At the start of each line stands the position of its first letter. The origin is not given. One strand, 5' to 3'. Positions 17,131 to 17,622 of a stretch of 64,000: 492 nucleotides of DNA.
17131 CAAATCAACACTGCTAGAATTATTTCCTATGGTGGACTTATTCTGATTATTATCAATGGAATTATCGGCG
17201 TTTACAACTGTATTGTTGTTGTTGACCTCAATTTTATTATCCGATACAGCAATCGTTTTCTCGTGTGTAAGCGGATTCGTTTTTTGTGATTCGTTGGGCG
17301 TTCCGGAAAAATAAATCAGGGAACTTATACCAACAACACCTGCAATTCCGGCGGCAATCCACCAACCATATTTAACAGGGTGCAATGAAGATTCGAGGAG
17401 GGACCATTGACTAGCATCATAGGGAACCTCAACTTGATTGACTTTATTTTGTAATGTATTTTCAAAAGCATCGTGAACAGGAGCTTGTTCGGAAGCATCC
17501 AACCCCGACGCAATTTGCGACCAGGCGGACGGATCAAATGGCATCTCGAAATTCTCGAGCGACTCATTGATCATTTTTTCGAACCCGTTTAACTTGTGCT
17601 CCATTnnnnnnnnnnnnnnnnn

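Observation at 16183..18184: ECF sigma factor coupled to an inner-membrane anti-sigma-like protein that carries a T9SS type-B sorting domain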

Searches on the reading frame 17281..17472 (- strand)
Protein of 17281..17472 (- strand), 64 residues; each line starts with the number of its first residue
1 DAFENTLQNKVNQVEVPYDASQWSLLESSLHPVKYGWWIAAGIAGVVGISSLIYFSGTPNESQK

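Call 14: find_homologous_proteins(query=A2, max_evalue=10)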
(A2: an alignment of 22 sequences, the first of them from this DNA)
Query A2 (22 sequences) (64 aa, profile of the alignment): 4 proteins with E <= 10 among 1151 candidates.
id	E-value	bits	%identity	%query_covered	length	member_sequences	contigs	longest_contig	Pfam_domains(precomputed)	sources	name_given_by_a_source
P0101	2.3e-14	71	37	80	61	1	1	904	-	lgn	-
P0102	3.0e-14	70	32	91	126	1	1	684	-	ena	-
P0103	2.9e-10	58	25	73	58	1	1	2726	-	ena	-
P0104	8.7e-3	34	29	91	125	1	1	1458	-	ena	-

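Call 21: search_protein_representatives(alignment_id=A2)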
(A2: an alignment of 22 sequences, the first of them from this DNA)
Query: 22 sequences, 67 profile positions. Proteins with E-value up to 0.001 (for the whole library): 2764; up to 1e-10: 319; up to 1e-30: 3. The best 150 are listed.
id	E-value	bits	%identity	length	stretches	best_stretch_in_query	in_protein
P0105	3.3e-41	155.2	-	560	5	3-59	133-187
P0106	1.9e-32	127.1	-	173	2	1-66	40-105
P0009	5.7e-31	122.4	-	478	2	1-66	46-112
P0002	1.1e-28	115.0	-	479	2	1-66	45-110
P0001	1.7e-28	114.5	-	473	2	1-66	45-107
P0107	1.1e-27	111.9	-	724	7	4-34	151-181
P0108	6.3e-27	109.4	-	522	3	2-65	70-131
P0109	2.7e-26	107.4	-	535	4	2-65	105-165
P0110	8.4e-26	105.8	-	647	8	2-54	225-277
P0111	1.6e-25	104.9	-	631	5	2-66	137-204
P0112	2.5e-24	101.1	-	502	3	4-66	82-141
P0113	5.7e-24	100.0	-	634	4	2-67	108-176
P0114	3.9e-23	97.3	-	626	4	4-63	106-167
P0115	6.9e-23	96.5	-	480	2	1-59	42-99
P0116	5.0e-22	93.7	-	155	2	1-66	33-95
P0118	7.7e-22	93.1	-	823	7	4-58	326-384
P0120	6.9e-21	90.1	-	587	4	2-58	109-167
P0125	2.4e-20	88.4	-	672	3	2-64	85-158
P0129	6.3e-19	83.8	-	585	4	1-64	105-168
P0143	4.3e-17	77.9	-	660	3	4-66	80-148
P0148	7.5e-17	77.1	-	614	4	2-62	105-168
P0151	8.5e-17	77.0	-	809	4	2-33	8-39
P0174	2.8e-15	72.1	-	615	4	2-54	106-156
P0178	3.9e-15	71.7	-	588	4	2-64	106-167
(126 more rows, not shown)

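Call 23: search_protein_families(library=pfam, alignment_id=A3, max_evalue=0.001)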
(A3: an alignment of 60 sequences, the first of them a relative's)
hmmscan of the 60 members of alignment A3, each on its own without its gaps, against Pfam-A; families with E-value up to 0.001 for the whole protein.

A. member 1, P0105 (560 aa): 3 families
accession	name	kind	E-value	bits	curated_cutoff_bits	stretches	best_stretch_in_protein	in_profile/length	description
PF18911.6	PKD_4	-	5.2e-17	62.1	27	2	313-371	12-74/85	PKD domain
PF00801.26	PKD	-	4.3e-14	52.7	23.5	2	317-371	13-71/80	PKD domain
PF13585.12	CHU_C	-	6.2e-08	33.1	27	1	473-556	5-84/86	CHU_C Type IX secretion signal domain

B. families by the number of members that match (of 60 scanned): 10 families
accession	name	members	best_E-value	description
PF13568.12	OMP_b-brl_2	32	5.1e-14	Outer membrane protein beta-barrel domain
PF13505.12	OMP_b-brl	22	9e-09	Outer membrane protein beta-barrel domain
PF11751.14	PorP_SprF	6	1e-23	Type IX secretion system membrane protein PorP/SprF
PF18911.6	PKD_4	3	3.1e-18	PKD domain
PF00801.26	PKD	3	4.3e-18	PKD domain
PF13585.12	CHU_C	3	2.5e-10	CHU_C Type IX secretion signal domain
PF10312.14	Cactin_mid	1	0.00015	Conserved mid region of cactin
PF13396.11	PLDc_N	1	0.00021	Phospholipase_D-nuclease N-terminal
PF05133.19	SPP1_portal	1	0.00049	Phage portal protein, SPP1 Gp6-like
PF23398.1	FAZ1_cons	1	0.00093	FAZ1, conserved domain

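Call 31: search_protein_families(library=pfam, proteins=[P0113, P0148, P0111, P0114, P0120, P0129, P0174, P0178, P0107, P0110], max_evalue=0.001)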
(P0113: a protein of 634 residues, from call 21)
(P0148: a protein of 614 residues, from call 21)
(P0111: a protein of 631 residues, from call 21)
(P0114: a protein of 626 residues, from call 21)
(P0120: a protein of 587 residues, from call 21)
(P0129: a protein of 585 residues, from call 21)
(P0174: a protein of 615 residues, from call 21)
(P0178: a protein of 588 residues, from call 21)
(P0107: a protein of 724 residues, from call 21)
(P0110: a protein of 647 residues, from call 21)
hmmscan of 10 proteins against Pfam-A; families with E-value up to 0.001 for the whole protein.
P0113 (634 aa): 1 family
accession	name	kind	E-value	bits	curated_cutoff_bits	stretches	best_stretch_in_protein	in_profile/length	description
PF11751.14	PorP_SprF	-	1e-23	84.7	22.3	1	353-612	21-264/273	Type IX secretion system membrane protein PorP/SprF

P0148 (614 aa): 1 family
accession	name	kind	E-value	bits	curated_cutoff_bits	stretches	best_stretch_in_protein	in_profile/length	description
PF11751.14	PorP_SprF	-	1.5e-21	77.6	22.3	1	335-574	20-248/273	Type IX secretion system membrane protein PorP/SprF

P0111 (631 aa): 1 family
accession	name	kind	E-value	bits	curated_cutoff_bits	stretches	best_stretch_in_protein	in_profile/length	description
PF11751.14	PorP_SprF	-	1.9e-19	70.7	22.3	1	347-591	15-248/273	Type IX secretion system membrane protein PorP/SprF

P0114 (626 aa): 1 family
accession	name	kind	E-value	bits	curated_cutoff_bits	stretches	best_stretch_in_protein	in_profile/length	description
PF13568.12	OMP_b-brl_2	-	7.7e-10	39.6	27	1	432-560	28-138/175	Outer membrane protein beta-barrel domain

P0120 (587 aa): 0 families

P0129 (585 aa): 1 family
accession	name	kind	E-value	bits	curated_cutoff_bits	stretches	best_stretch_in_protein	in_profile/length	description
PF11751.14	PorP_SprF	-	8.4e-05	22.7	22.3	1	310-558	20-256/273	Type IX secretion system membrane protein PorP/SprF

P0174 (615 aa): 2 families
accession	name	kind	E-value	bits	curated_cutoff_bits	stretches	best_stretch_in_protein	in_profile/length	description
PF11751.14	PorP_SprF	-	2.3e-13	50.8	22.3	1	339-593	20-261/273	Type IX secretion system membrane protein PorP/SprF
PF10312.14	Cactin_mid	-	0.00015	22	23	0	3-31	154-181/194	Conserved mid region of cactin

P0178 (588 aa): 1 family
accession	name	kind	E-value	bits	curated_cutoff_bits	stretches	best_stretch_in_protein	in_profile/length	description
PF11751.14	PorP_SprF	-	8.5e-16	58.7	22.3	1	312-555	23-253/273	Type IX secretion system membrane protein PorP/SprF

P0107 (724 aa): 2 families
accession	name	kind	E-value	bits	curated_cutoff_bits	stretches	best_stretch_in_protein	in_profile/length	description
PF13568.12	OMP_b-brl_2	-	1.9e-06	28.5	27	1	534-703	34-172/175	Outer membrane protein beta-barrel domain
PF13505.12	OMP_b-brl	-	3.6e-05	24.4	28.7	1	518-719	24-172/175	Outer membrane protein beta-barrel domain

P0110 (647 aa): 2 families
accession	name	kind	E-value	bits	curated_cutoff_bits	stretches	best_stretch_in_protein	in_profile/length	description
PF13568.12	OMP_b-brl_2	-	2.4e-08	34.7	27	1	449-606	23-165/175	Outer membrane protein beta-barrel domain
PF13505.12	OMP_b-brl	-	1.6e-06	28.9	28.7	1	434-606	19-149/175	Outer membrane protein beta-barrel domain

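Call 32: find_encoding_contigs(protein=P0113, flank=5000, max_places=4)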
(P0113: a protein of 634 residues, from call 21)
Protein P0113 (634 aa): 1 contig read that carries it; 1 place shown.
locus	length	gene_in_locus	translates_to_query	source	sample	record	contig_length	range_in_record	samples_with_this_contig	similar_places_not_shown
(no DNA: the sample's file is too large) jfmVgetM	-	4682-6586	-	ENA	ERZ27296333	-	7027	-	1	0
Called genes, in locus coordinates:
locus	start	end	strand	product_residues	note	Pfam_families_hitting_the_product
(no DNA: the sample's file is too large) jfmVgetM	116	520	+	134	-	PF14078:DUF4259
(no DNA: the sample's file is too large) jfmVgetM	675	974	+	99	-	-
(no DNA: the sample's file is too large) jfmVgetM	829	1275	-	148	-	PF04342:DMT_6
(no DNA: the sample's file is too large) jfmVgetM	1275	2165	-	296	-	PF00561:Abhydrolase_1, PF12146:Hydrolase_4, PF12697:Abhydrolase_6 (weak), PF02129:Peptidase_S15 (weak)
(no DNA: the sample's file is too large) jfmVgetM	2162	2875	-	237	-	-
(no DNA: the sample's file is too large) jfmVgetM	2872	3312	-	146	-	PF00293:NUDIX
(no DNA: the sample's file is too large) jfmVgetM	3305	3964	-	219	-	PF05430:Methyltransf_30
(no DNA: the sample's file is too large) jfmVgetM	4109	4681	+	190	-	PF07638:Sigma70_ECF, PF04542:Sigma70_r2, PF08281:Sigma70_r4_2, PF04545:Sigma70_r4 (weak)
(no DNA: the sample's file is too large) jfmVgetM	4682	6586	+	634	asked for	PF11751:PorP_SprF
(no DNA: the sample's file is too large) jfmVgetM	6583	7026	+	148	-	?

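Call 33: find_encoding_contigs(protein=P0110, flank=4000, max_places=3)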
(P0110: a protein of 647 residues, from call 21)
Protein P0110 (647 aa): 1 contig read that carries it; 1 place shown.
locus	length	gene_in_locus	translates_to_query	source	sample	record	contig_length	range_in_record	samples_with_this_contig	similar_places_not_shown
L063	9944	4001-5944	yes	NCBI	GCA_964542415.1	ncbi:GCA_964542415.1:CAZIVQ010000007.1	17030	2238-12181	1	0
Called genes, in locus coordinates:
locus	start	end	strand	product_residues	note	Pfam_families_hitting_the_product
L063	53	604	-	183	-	-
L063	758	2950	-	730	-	PF04851:ResIII (weak), PF00270:DEAD, PF00271:Helicase_C, PF16124:RecQ_Zn_bind, PF09382:RQC, PF00570:HRDC, PF21220:RecQ-1-like_HTH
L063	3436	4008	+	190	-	PF07638:Sigma70_ECF, PF04542:Sigma70_r2, PF08281:Sigma70_r4_2, PF04545:Sigma70_r4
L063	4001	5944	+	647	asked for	PF13505:OMP_b-brl (weak), PF13568:OMP_b-brl_2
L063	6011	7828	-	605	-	PF01541:GIY-YIG, PF27096:UvrC_M, PF02151:UVR (weak), PF22920:UvrC_RNaseH, PF08459:UvrC_RNaseH_dom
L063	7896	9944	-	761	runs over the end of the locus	PF00912:Transgly, PF28500:PBP_middle, PF00905:Transpeptidase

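Call 34: find_encoding_contigs(protein=P0107, flank=4000, max_places=3)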
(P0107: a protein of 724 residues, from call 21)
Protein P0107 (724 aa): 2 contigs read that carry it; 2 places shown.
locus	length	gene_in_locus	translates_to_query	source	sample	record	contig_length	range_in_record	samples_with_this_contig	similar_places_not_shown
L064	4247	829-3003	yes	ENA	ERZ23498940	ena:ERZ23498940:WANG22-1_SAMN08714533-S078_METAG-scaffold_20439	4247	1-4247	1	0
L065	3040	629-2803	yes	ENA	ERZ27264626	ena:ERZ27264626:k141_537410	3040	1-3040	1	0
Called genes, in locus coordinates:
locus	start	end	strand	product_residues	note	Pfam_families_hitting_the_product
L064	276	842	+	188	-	PF07638:Sigma70_ECF, PF04542:Sigma70_r2, PF08281:Sigma70_r4_2, PF04545:Sigma70_r4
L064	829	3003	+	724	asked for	PF13568:OMP_b-brl_2 (weak)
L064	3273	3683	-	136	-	-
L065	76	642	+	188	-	PF07638:Sigma70_ECF, PF04542:Sigma70_r2, PF08281:Sigma70_r4_2, PF04545:Sigma70_r4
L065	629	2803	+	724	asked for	PF13568:OMP_b-brl_2 (weak)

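Call 68: list_cluster_members(proteins=[P0110, P0107, P0114, P0118, P0151, P0113, P0111, P0105, P0125, P0143])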
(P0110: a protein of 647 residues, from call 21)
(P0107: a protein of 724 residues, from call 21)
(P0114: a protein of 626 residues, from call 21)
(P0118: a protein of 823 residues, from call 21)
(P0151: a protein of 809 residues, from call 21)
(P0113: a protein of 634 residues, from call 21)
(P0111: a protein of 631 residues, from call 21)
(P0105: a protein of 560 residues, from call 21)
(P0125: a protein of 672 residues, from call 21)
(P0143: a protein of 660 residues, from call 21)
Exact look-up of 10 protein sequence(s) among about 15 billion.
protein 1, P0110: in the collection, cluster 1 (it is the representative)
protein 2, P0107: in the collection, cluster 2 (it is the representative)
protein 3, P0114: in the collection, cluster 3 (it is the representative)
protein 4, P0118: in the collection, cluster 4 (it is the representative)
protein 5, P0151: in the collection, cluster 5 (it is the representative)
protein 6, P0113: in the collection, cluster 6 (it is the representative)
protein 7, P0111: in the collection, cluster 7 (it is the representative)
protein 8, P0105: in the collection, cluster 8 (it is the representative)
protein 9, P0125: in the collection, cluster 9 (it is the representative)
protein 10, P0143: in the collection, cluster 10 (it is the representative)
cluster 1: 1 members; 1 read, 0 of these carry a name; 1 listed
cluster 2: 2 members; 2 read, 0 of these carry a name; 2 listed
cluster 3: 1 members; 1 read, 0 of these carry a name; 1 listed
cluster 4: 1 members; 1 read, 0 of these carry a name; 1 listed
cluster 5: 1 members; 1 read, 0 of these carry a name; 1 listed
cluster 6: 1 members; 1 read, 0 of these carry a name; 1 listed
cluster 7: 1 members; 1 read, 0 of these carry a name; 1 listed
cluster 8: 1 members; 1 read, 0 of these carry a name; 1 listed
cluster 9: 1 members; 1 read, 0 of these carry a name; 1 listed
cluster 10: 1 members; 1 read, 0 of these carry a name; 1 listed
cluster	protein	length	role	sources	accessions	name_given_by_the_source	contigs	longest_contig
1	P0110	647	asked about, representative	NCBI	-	-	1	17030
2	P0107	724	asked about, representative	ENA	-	-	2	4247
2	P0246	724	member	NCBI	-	-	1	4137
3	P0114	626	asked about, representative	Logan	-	-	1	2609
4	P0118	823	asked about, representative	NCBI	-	-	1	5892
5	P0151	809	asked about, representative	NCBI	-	-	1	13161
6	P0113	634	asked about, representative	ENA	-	-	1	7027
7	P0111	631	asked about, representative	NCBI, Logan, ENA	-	-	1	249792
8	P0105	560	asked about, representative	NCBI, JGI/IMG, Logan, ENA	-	-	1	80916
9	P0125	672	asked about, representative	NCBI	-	-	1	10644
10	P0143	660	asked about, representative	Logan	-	-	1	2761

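Call 72: search_protein_families(library=pfam, alignment_id=A7, max_evalue=0.001)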
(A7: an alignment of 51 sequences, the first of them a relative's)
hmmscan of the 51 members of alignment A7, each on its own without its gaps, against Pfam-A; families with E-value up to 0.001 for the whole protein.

A. member 1, P0115 (480 aa): 4 families
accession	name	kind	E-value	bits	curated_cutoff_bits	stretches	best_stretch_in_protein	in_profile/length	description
PF13585.12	CHU_C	-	2.8e-12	47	27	1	391-465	3-76/86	CHU_C Type IX secretion signal domain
PF18911.6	PKD_4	-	4.5e-09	36.7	27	1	334-379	35-79/85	PKD domain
PF00801.26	PKD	-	1.5e-06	28.5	23.5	1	335-374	31-72/80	PKD domain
PF16820.11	PKD_3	-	0.00039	20.7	26.3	0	252-276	30-54/68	PKD-like domain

B. families by the number of members that match (of 51 scanned): 10 families
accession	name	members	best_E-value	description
PF18911.6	PKD_4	39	1.1e-29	PKD domain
PF13585.12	CHU_C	38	1.6e-16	CHU_C Type IX secretion signal domain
PF00801.26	PKD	37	1.9e-22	PKD domain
PF16820.11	PKD_3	15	1.6e-12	PKD-like domain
PF08329.16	ChitinaseA_N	4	0.0004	Chitinase A, N-terminal domain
PF07495.19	Y_Y_Y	2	1.1e-05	Y_Y_Y domain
PF18981.6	InlK_D3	2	4.3e-05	Internalin K domain (D3/D4)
PF13505.12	OMP_b-brl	1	3.7e-05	Outer membrane protein beta-barrel domain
PF13895.12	Ig_2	1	0.0004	Immunoglobulin domain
PF13568.12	OMP_b-brl_2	1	0.00083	Outer membrane protein beta-barrel domain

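Call 73: find_encoding_contigs(protein=P0111, flank=8000, max_places=2)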
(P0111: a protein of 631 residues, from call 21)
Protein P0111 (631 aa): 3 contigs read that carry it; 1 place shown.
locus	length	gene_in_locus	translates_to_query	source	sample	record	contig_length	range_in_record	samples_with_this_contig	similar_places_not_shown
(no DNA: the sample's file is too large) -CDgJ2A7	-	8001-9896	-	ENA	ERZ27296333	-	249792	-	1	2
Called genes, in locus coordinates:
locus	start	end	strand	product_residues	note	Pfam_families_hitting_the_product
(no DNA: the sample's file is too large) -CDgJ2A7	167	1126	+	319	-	PF18962:Por_Secre_tail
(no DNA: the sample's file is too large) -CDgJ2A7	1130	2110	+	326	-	PF06452:CBM9_1, PF16011:CBM9_2 (weak), PF18962:Por_Secre_tail (weak)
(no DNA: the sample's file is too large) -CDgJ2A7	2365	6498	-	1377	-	PF13585:CHU_C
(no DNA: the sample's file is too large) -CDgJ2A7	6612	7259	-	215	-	PF05430:Methyltransf_30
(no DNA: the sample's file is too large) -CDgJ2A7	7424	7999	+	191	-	PF07638:Sigma70_ECF, PF04542:Sigma70_r2, PF04545:Sigma70_r4 (faint), PF08281:Sigma70_r4_2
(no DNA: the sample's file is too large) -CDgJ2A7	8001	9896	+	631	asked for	PF11751:PorP_SprF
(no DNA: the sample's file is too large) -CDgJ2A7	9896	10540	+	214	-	PF13585:CHU_C (weak)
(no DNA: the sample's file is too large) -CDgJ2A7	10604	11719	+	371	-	PF04389:Peptidase_M28 (faint), PF05343:Peptidase_M42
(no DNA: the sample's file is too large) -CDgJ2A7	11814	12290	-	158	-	PF13414:TPR_11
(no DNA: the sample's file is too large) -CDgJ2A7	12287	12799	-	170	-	PF16271:DUF4924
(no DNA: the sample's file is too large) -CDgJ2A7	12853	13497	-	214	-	PF03938:OmpH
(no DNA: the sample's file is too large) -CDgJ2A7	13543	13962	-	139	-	PF09345:SiaC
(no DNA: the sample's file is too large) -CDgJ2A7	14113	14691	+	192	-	PF04336:ACP_PD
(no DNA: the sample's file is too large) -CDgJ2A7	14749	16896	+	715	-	PF05572:Peptidase_M43, PF00801:PKD (weak), PF18911:PKD_4 (weak), PF18962:Por_Secre_tail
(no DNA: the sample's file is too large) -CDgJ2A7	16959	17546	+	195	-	PF00515:TPR_1 (faint), PF07719:TPR_2 (faint), PF13431:TPR_17 (faint), PF13414:TPR_11 (weak)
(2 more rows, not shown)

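Call 74: find_encoding_contigs(protein=P0178, flank=5000, max_places=3)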
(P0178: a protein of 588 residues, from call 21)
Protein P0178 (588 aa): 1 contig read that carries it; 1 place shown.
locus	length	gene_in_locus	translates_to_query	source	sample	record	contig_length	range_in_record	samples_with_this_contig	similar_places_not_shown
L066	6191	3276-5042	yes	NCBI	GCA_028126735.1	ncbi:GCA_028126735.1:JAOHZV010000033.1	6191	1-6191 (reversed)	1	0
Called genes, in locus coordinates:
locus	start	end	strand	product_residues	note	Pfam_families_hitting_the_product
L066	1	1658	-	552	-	PF05140:ResB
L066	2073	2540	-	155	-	PF14902:DUF4494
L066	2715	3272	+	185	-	PF07638:Sigma70_ECF (weak), PF04542:Sigma70_r2, PF04545:Sigma70_r4 (faint), PF08281:Sigma70_r4_2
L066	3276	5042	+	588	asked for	PF11751:PorP_SprF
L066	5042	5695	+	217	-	PF13585:CHU_C (weak)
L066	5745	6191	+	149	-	PF25589:DUF7935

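Call 75: find_encoding_contigs(protein=P0174, flank=5000, max_places=3)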
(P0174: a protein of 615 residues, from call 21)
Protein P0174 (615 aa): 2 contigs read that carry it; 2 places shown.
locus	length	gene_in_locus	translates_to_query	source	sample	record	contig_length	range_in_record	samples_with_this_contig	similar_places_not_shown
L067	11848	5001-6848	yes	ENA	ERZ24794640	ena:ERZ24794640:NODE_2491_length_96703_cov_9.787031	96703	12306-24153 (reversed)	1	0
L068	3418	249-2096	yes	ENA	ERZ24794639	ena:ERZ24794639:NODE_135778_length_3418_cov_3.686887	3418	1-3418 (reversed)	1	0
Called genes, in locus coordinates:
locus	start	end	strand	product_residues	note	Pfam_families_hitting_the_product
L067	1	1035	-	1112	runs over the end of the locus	PF05140:ResB, PF01578:Cytochrom_C_asm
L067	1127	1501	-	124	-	PF00072:Response_reg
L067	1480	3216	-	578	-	PF20967:MASE7 (weak), PF00072:Response_reg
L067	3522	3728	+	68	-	PF18962:Por_Secre_tail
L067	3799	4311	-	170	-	PF14902:DUF4494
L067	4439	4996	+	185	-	PF07638:Sigma70_ECF, PF04542:Sigma70_r2, PF08281:Sigma70_r4_2, PF04545:Sigma70_r4 (weak)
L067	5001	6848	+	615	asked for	PF11751:PorP_SprF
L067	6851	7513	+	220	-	PF13585:CHU_C (weak)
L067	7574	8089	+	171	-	PF25589:DUF7935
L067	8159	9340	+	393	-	PF02424:ApbE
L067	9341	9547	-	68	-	-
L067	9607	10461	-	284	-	PF01842:ACT, PF00551:Formyl_trans_N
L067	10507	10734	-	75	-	PF13459:Fer4_15, PF13370:Fer4_13, PF12838:Fer4_7 (weak)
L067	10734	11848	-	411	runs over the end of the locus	PF01136:Peptidase_U32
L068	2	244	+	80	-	?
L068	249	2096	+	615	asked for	PF11751:PorP_SprF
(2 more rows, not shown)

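Call 85: search_protein_families(library=pfam, proteins=[L063:4001-4900:+, L066:3276-3700:+, L066:5042-5695:+, L067:6851-7513:+], max_evalue=5)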
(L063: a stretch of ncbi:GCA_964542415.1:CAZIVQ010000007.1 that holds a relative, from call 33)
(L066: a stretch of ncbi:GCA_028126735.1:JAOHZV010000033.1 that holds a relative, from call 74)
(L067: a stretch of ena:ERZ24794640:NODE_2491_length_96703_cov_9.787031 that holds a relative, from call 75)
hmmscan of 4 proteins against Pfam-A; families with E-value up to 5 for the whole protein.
L063:4001-4900:+ (300 aa): 5 families
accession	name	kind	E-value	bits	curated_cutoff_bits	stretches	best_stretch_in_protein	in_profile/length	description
PF24465.1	Tri-helical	-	0.0045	17.8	27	1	31-79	13-60/85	Tri-helical domain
PF21354.3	STAT_linker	-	0.006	17.4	27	0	212-241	11-40/78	Signal transducer and activator of transcription, linker domain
PF04673.18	Cyclase_polyket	-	0.036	14.7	24.4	0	39-68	71-100/104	Polyketide synthesis cyclase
PF08275.17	DNAG_N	-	0.22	12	26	0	107-149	27-69/128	DNA primase catalytic core, N-terminal domain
PF20025.4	DUF6433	-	0.24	11.9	38.9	0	58-85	24-51/115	Family of unknown function (DUF6433)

L066:3276-3700:+ (141 aa): 4 families
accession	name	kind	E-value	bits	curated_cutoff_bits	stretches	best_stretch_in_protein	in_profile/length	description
PF10312.14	Cactin_mid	-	0.00063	19.9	23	2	4-32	155-182/194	Conserved mid region of cactin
PF01846.25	FF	-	0.031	14.8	22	1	22-48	19-44/50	FF domain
PF10664.14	NdhM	-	0.056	14.2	27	1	65-125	35-93/107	Cyanobacterial and plastid NDH-1 subunit M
PF00781.29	DAGK_cat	-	0.22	11.6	23.6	1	53-83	85-115/125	Diacylglycerol kinase catalytic domain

L066:5042-5695:+ (217 aa): 1 family
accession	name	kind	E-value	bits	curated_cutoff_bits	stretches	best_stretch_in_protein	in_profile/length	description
PF13585.12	CHU_C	-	3.4e-06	27.5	27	1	130-199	1-72/86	CHU_C Type IX secretion signal domain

L067:6851-7513:+ (220 aa): 2 families
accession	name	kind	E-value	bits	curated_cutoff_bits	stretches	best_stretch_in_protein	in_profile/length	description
PF13585.12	CHU_C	-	1.5e-06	28.6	27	1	134-216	2-84/86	CHU_C Type IX secretion signal domain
PF13860.13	FlgD_ig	-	0.3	11.5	27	1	182-203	54-76/79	FlgD Ig-like domain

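Call 90: find_related_loci(query=A11, collection=metagenome_contigs, flank=3000)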
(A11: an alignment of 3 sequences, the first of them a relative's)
Query A11 (634 aa) in metagenome_contigs; peptide patterns used: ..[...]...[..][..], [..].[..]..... (x = any residue, [..] = any of these).
600 stretches matched a pattern (row limit reached: there are more); 3 encode a relative of the query (tblastn E <= 1e-3); 3 distinct loci.
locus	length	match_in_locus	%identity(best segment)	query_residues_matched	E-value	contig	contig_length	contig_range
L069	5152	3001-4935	62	1-634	0e+0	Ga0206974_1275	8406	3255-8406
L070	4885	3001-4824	43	5-629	2e-156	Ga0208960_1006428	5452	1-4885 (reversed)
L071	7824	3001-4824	43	5-629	2e-145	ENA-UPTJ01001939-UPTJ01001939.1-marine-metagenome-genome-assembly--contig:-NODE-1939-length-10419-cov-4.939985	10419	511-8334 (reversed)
